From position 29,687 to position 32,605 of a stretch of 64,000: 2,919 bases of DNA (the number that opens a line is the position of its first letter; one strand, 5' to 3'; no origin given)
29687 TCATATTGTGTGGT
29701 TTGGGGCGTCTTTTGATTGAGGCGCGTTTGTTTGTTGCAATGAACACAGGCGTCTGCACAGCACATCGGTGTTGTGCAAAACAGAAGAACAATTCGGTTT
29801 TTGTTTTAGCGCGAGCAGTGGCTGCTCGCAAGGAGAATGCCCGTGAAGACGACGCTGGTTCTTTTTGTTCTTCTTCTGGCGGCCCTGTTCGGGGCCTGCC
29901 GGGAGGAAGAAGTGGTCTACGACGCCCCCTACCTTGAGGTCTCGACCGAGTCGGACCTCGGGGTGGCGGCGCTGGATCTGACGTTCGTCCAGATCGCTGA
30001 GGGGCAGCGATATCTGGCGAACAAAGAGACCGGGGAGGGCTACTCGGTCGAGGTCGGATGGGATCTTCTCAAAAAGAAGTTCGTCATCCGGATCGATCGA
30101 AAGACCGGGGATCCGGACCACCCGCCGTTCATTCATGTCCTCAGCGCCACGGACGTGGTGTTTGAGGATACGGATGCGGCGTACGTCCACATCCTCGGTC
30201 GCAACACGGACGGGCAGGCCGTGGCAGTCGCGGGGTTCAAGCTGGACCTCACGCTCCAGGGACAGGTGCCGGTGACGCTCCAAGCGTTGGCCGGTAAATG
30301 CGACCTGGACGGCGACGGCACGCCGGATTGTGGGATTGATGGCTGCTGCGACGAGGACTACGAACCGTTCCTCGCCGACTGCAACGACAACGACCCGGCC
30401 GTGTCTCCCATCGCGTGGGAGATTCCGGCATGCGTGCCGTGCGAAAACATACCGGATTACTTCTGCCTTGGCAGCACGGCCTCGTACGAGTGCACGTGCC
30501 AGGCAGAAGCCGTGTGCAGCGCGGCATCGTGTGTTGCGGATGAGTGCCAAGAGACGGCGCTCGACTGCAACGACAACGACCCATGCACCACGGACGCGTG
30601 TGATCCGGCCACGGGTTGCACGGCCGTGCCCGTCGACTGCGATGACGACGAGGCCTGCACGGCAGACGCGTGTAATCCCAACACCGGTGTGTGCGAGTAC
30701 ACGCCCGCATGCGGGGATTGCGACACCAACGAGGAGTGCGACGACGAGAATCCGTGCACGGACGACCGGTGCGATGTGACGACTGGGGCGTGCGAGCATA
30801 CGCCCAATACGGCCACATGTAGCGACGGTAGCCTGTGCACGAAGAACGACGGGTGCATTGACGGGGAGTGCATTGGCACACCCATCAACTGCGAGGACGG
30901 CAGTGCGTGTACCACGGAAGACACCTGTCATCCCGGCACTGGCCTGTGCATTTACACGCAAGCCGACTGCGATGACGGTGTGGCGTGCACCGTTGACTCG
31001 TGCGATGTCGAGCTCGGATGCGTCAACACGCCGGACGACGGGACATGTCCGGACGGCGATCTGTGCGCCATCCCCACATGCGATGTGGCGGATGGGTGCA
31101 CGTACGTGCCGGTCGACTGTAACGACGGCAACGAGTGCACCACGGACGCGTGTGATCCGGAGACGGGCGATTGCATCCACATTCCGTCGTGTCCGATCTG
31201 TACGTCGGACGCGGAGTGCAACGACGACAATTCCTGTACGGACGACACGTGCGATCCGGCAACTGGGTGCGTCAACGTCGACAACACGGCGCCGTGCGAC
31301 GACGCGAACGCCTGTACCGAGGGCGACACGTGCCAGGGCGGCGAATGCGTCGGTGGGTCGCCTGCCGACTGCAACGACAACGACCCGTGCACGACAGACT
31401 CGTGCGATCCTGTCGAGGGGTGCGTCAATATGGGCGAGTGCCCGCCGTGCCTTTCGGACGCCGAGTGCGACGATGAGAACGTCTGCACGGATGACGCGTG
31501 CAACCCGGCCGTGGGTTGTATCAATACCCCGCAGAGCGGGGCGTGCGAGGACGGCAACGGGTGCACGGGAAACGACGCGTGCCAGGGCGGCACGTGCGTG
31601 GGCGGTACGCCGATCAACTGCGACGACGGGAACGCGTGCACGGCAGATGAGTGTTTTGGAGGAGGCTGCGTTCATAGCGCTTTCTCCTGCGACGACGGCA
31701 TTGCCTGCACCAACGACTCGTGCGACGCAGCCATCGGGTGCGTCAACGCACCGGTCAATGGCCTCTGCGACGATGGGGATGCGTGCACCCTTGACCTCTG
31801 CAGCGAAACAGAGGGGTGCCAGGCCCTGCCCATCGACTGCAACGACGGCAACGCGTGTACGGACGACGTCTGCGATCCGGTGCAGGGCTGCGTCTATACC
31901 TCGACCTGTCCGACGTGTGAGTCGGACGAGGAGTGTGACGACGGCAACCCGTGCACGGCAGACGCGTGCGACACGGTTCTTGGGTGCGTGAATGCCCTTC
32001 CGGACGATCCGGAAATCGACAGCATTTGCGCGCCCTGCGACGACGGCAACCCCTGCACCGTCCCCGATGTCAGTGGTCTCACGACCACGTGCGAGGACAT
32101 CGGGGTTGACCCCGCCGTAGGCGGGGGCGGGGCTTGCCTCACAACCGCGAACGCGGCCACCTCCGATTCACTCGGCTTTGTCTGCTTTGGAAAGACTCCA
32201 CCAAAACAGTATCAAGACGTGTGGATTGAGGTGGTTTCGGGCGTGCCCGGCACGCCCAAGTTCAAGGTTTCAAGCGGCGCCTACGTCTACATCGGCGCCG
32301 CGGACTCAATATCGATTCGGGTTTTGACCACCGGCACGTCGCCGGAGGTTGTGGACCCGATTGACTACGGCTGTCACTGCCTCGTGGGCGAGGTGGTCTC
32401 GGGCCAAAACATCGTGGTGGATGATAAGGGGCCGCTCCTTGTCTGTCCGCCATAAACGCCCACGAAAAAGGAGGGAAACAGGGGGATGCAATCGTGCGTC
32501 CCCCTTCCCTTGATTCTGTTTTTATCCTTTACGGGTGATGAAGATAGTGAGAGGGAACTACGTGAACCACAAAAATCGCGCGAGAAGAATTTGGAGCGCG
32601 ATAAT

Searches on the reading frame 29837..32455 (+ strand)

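Call 117: search_protein_families(library=pfam, proteins=[window:29837-32455:+], max_evalue=0.001)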
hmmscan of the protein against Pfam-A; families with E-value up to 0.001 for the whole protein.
window:29837-32455:+ (872 aa): 1 family
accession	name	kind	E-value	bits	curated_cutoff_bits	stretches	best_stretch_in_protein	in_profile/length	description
PF00526.23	Dicty_CTDC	-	1.6e-74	245.6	27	13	427-450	1-23/24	Dictyostelium (slime mold) repeat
